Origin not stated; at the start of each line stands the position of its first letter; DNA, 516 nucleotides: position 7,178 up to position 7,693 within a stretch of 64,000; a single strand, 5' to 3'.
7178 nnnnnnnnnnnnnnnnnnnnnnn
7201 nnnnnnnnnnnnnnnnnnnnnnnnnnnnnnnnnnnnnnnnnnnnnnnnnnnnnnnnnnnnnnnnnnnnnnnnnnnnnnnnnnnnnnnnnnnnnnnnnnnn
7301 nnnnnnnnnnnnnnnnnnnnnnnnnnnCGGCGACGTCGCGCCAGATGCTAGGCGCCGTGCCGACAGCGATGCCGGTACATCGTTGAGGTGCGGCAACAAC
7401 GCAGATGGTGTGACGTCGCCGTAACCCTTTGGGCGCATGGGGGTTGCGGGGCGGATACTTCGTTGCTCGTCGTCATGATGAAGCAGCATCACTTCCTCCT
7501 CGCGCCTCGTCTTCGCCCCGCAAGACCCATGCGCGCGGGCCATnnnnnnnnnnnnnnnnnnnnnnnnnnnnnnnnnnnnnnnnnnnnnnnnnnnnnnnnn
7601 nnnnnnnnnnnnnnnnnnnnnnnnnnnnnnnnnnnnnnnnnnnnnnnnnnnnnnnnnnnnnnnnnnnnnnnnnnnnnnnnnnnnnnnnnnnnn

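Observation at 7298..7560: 263-bp compound palindrome with perfect 27-bp terminal inverted repeats and two internal stem-loops between convergent genes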

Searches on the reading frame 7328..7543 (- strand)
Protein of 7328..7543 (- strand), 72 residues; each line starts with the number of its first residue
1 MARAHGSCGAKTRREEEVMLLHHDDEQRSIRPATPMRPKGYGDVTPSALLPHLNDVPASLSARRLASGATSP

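Call 14: search_protein_families(library=pfam, proteins=[window:7328-7543:-], max_evalue=0.01)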
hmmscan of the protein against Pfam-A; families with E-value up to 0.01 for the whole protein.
window:7328-7543:- (72 aa): 0 families

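Call 50: find_homologous_proteins(query=window:7328-7543:-, max_evalue=0.001)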
Query window:7328-7543:- (72 aa): 9 proteins with E <= 0.001 among 10 candidates.
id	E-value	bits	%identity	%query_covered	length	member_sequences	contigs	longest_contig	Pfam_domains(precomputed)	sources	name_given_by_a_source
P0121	7.7e-34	132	93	100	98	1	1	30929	-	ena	-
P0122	9.7e-24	100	94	75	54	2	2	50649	-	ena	-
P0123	1.2e-23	100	85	82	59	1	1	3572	-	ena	-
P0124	1.3e-20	90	83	75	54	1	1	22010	-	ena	-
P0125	7.7e-18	81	85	75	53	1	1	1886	-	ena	-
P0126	9.1e-17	78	91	61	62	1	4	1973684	-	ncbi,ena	-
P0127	1.1e-15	75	84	61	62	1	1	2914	-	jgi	jgi:hypothetical protein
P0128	3.4e-12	64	73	71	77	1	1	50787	-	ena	-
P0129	1.2e-6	46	92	36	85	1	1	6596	-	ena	-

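Call 51: find_encoding_contigs(protein=P0126, flank=2500, max_places=4)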
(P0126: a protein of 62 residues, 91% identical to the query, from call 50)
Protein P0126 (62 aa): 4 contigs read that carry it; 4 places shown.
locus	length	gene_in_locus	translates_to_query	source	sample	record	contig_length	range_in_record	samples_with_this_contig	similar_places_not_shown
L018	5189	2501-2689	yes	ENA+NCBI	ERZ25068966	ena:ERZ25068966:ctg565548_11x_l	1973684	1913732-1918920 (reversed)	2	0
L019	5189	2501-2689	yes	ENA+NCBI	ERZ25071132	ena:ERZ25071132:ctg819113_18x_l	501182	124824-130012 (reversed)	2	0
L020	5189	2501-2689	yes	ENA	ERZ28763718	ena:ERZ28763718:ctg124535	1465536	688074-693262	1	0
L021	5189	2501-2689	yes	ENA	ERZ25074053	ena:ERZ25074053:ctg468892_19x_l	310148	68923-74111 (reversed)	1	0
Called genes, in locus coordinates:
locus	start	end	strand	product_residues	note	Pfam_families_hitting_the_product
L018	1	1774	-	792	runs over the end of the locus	PF13620:CarboxypepD_reg, PF07715:Plug, PF00593:TonB_dep_Rec_b-barrel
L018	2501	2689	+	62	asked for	-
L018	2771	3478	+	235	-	PF04893:Yip1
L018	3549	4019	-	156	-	PF12867:DinB_2 (weak)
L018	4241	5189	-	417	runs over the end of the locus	PF00089:Trypsin, PF13365:Trypsin_2, PF00595:PDZ (weak), PF13180:PDZ_2, PF17820:PDZ_6 (weak)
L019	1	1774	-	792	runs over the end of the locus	PF13620:CarboxypepD_reg, PF07715:Plug, PF00593:TonB_dep_Rec_b-barrel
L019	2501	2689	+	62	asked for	-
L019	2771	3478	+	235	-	PF04893:Yip1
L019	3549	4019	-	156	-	PF12867:DinB_2 (weak)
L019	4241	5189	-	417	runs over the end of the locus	PF00089:Trypsin, PF13365:Trypsin_2, PF00595:PDZ (weak), PF13180:PDZ_2, PF17820:PDZ_6 (weak)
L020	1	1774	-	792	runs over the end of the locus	PF13620:CarboxypepD_reg, PF07715:Plug, PF00593:TonB_dep_Rec_b-barrel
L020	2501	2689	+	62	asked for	-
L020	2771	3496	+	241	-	-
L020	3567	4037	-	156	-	PF12867:DinB_2 (weak)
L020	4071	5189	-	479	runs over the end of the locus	PF00089:Trypsin, PF13365:Trypsin_2, PF00595:PDZ (weak), PF13180:PDZ_2, PF17820:PDZ_6 (weak)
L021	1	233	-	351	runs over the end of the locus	PF13620:CarboxypepD_reg, PF07715:Plug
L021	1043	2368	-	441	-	PF05598:DUF772, PF01609:DDE_Tnp_1, PF13751:DDE_Tnp_1_6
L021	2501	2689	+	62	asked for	-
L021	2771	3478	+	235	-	PF04893:Yip1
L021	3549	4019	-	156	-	PF12867:DinB_2 (weak)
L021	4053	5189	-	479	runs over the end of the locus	PF00089:Trypsin, PF13365:Trypsin_2, PF00595:PDZ (weak), PF13180:PDZ_2, PF17820:PDZ_6 (weak)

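Call 52: find_encoding_contigs(protein=P0128, flank=2500, max_places=2)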
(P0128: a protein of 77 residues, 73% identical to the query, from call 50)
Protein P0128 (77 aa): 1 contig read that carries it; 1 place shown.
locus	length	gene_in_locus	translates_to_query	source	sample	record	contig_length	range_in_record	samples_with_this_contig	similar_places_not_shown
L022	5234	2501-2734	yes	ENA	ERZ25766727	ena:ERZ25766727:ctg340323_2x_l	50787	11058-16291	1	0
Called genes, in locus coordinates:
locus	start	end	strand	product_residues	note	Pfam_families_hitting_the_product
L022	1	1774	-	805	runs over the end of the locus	PF01315:Ald_Xan_dh_C, PF02738:MoCoBD_1, PF20256:MoCoBD_2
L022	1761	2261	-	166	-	PF00111:Fer2, PF01799:Fer2_2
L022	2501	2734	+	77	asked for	-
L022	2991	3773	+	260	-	PF13709:DUF4159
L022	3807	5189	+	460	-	PF00753:Lactamase_B, PF00581:Rhodanese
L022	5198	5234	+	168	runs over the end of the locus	PF03703:bPH_2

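Call 53: find_encoding_contigs(protein=P0121, flank=2500, max_places=2)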
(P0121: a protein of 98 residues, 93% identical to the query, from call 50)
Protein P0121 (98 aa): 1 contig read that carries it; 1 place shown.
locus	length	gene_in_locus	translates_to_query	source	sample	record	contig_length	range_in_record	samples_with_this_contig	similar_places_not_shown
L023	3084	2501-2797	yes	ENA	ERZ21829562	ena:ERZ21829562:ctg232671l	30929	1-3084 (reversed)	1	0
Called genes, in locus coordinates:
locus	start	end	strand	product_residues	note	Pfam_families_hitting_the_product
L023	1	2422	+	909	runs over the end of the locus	PF13620:CarboxypepD_reg, PF13715:CarbopepD_reg_2 (weak), PF17210:SdrD_B (weak), PF25183:OMP_b-brl_4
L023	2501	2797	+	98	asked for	-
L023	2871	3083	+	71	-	?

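Call 54: find_encoding_contigs(protein=P0122, flank=2500, max_places=3)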
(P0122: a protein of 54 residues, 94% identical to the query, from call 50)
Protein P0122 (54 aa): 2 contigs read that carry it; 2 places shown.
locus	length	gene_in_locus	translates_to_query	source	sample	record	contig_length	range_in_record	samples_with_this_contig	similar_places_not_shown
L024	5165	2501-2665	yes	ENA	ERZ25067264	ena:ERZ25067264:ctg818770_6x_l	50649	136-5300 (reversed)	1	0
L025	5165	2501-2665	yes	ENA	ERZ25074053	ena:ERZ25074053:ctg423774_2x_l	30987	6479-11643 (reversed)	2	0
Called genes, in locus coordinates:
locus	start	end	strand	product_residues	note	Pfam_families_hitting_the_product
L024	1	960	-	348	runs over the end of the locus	PF03576:Peptidase_S58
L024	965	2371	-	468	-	PF00474:SSF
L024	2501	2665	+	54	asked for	-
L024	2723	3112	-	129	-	-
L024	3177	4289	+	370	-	PF01565:FAD_binding_4, PF02873:MurB_C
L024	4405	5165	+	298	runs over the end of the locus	?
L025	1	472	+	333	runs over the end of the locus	PF00665:rve, PF13683:rve_3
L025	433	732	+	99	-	-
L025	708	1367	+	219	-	PF13620:CarboxypepD_reg, PF17210:SdrD_B (faint), PF22904:NOMO1-like_2nd (faint), PF13620:CarboxypepD_reg (weak)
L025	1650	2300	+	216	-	-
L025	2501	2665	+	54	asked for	-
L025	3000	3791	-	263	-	PF01663:Phosphodiest, PF01676:Metalloenzyme (faint), PF00884:Sulfatase (faint)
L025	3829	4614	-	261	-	PF01663:Phosphodiest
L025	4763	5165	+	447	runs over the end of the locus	PF00884:Sulfatase (faint), PF01663:Phosphodiest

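Call 66: search_protein_families(library=ncbifam, proteins=[L021:1046-2368:-], max_evalue=0.00001)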
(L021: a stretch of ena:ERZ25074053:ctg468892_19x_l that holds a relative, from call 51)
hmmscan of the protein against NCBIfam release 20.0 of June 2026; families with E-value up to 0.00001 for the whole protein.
L021:1046-2368:- (441 aa): 5 families
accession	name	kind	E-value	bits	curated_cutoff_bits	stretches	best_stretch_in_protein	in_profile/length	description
NF033551.1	transpos_IS1182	equivalog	1.2e-107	360.8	270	2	8-355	2-343/488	IS1182 family transposase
NF033581.1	transpos_IS5_4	equivalog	9.4e-19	67.8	140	1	51-431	24-284/285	IS5 family transposase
NF033578.1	transpos_IS5_1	equivalog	2.9e-10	39.8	275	1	289-434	293-416/419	IS5 family transposase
NF033580.1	transpos_IS5_3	equivalog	5.6e-10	39.2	110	1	270-382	119-232/258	IS5 family transposase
NF033593.1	transpos_ISNCY_1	equivalog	1.2e-07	30.7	325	1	286-434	306-442/444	ISNCY family transposase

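Call 67: search_protein_families(library=pfam, proteins=[L021:1046-2368:-], max_evalue=0.001)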
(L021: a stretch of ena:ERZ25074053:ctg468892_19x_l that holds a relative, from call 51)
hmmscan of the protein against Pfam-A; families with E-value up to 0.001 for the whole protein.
L021:1046-2368:- (441 aa): 3 families
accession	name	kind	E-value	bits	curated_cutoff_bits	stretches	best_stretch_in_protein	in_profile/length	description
PF01609.27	DDE_Tnp_1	-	1.4e-18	67.9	23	1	274-431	29-200/200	Transposase DDE domain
PF05598.16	DUF772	-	1.2e-14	54.5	23.1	1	55-124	1-74/74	Transposase domain (DUF772)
PF13751.12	DDE_Tnp_1_6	-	9.7e-12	45.7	25.1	1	373-434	63-124/125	Transposase DDE domain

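Call 79: find_homologous_proteins(query=L021:1046-2368:-, max_evalue=1e-30)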
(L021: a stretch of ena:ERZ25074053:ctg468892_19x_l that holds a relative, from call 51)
Query L021:1046-2368:- (441 aa): 8000 proteins with E <= 1e-30 among 8000 candidates; the best 120 are listed.
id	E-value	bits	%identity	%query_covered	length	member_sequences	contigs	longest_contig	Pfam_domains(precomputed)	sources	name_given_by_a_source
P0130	8.1e-283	956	96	100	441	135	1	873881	PF01609.28,PF13751.13,PF05598.17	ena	-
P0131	3.5e-271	917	86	97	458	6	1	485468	PF01609.28,PF13751.13,PF05598.17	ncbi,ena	-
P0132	6.4e-257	870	88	100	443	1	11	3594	PF01609.28,PF13751.13,PF05598.17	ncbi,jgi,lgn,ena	jgi:transposase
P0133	1.5e-254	863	88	100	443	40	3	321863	PF01609.28,PF13751.13,PF05598.17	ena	-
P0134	3.5e-254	861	87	100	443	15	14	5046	PF01609.28,PF13751.13,PF05598.17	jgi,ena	jgi:transposase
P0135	4.1e-253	858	89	97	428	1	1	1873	PF01609.28,PF13751.13,PF05598.17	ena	-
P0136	4.3e-252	854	89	97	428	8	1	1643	PF01609.28,PF13751.13,PF05598.17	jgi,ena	-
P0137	7.2e-250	847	89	97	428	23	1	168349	PF01609.28,PF13751.13,PF05598.17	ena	-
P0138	2.2e-249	846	87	100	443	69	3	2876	PF01609.28,PF13751.13,PF05598.17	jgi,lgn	jgi:transposase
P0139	6.1e-249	844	89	97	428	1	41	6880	PF01609.28,PF13751.13,PF05598.17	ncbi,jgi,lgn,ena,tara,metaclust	tara:strand:- start:2037 stop:3323 length:1287 start_codon:yes stop_codon:yes gene_type:complete|met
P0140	1.9e-240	816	83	100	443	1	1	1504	PF01609.28,PF13751.13,PF05598.17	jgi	-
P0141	1.7e-239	813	86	97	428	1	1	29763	PF01609.28,PF13751.13,PF05598.17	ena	-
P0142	1.1e-231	787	88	91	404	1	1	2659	PF01609.28,PF13751.13,PF05598.17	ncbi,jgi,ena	-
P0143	5.7e-229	778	78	100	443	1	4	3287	PF01609.28,PF13751.13,PF05598.17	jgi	jgi:transposase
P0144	1.2e-225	767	77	100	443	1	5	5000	PF01609.28,PF13751.13,PF05598.17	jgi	jgi:transposase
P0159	3.3e-183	628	64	100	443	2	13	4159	PF01609.28,PF13751.13,PF05598.17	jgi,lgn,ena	-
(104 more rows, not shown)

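Call 80: find_encoding_contigs(protein=P0139, flank=500, max_places=10)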
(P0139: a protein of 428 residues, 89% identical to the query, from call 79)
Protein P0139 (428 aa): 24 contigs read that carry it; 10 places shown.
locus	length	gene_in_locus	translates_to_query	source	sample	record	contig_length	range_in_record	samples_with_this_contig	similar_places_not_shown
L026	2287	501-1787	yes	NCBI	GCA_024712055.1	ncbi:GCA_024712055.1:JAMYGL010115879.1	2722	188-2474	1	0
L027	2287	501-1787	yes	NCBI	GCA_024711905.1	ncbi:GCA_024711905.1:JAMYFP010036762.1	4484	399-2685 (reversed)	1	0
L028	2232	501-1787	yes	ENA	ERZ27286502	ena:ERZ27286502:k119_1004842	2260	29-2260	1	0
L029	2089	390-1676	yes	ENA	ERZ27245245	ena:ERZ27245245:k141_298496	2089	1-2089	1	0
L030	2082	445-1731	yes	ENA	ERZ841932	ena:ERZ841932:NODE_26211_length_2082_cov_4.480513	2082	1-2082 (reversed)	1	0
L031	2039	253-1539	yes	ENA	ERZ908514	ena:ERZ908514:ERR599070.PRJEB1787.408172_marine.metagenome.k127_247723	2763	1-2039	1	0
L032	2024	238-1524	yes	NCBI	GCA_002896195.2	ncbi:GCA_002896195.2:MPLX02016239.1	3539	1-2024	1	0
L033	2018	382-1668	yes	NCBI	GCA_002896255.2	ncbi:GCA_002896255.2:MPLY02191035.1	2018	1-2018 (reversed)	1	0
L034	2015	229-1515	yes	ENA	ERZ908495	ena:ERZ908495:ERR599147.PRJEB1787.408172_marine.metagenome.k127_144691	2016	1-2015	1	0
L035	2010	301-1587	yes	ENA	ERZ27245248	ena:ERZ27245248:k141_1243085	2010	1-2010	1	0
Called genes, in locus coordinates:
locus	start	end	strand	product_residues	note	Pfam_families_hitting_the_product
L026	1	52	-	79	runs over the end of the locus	?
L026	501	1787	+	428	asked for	PF05598:DUF772, PF01609:DDE_Tnp_1, PF13751:DDE_Tnp_1_6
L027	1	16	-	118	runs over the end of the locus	PF01527:HTH_Tnp_1, PF13518:HTH_28, PF13384:HTH_23 (weak), PF13551:HTH_29 (weak)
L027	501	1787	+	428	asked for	PF05598:DUF772, PF01609:DDE_Tnp_1, PF13751:DDE_Tnp_1_6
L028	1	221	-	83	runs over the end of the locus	?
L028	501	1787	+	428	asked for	PF05598:DUF772, PF01609:DDE_Tnp_1, PF13751:DDE_Tnp_1_6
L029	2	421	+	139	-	?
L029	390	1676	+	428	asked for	PF05598:DUF772, PF01609:DDE_Tnp_1, PF13751:DDE_Tnp_1_6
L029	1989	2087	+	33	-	?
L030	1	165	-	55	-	?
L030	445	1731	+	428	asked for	PF05598:DUF772, PF01609:DDE_Tnp_1, PF13751:DDE_Tnp_1_6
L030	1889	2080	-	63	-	?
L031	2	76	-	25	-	?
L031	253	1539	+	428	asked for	PF05598:DUF772, PF01609:DDE_Tnp_1, PF13751:DDE_Tnp_1_6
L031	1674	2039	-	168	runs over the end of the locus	PF13276:HTH_21, PF00665:rve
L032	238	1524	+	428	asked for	PF05598:DUF772, PF01609:DDE_Tnp_1, PF13751:DDE_Tnp_1_6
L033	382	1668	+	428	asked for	PF05598:DUF772, PF01609:DDE_Tnp_1, PF13751:DDE_Tnp_1_6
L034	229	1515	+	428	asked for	PF05598:DUF772, PF01609:DDE_Tnp_1, PF13751:DDE_Tnp_1_6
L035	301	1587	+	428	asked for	PF05598:DUF772, PF01609:DDE_Tnp_1, PF13751:DDE_Tnp_1_6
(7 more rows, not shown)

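Call 81: find_encoding_contigs(protein=P0159, flank=500, max_places=10)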
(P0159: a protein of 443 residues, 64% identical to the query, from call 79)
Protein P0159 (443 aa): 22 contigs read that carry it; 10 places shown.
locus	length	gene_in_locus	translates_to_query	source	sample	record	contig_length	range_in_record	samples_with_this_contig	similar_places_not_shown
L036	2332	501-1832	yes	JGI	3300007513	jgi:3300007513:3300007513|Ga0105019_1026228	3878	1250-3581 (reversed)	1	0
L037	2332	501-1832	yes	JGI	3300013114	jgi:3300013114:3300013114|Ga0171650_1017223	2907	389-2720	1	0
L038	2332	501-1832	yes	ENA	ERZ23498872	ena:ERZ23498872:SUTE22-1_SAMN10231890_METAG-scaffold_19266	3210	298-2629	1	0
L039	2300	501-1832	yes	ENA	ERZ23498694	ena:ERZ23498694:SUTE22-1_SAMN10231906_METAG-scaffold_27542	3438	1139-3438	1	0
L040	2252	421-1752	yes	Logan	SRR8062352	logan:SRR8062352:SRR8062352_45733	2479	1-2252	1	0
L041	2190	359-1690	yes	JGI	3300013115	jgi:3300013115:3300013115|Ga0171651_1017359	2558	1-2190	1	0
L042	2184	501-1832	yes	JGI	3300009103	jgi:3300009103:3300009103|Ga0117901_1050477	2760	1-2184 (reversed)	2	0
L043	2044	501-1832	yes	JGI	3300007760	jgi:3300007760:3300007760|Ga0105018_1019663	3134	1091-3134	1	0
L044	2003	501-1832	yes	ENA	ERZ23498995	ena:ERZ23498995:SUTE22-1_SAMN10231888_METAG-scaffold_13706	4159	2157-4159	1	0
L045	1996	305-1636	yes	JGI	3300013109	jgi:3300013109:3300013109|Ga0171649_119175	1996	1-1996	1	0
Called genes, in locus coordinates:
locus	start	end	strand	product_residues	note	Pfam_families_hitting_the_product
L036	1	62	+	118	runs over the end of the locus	?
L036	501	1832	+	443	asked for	PF05598:DUF772, PF01609:DDE_Tnp_1, PF13751:DDE_Tnp_1_6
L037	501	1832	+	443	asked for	PF05598:DUF772, PF01609:DDE_Tnp_1, PF13751:DDE_Tnp_1_6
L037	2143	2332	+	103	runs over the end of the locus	-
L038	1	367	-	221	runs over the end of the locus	?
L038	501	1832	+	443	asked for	PF05598:DUF772, PF01609:DDE_Tnp_1, PF13751:DDE_Tnp_1_6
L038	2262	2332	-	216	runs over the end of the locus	?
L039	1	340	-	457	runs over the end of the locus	PF13701:DDE_Tnp_1_4, PF01609:DDE_Tnp_1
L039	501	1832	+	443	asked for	PF05598:DUF772, PF01609:DDE_Tnp_1, PF13751:DDE_Tnp_1_6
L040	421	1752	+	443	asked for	PF05598:DUF772, PF01609:DDE_Tnp_1, PF13751:DDE_Tnp_1_6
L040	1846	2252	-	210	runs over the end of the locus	?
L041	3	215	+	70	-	?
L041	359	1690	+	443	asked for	PF05598:DUF772, PF01609:DDE_Tnp_1, PF13751:DDE_Tnp_1_6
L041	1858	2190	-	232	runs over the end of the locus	?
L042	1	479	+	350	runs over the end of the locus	?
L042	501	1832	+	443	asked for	PF05598:DUF772, PF01609:DDE_Tnp_1, PF13751:DDE_Tnp_1_6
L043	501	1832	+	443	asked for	PF05598:DUF772, PF01609:DDE_Tnp_1, PF13751:DDE_Tnp_1_6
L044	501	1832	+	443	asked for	PF05598:DUF772, PF01609:DDE_Tnp_1, PF13751:DDE_Tnp_1_6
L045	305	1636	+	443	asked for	PF05598:DUF772, PF01609:DDE_Tnp_1, PF13751:DDE_Tnp_1_6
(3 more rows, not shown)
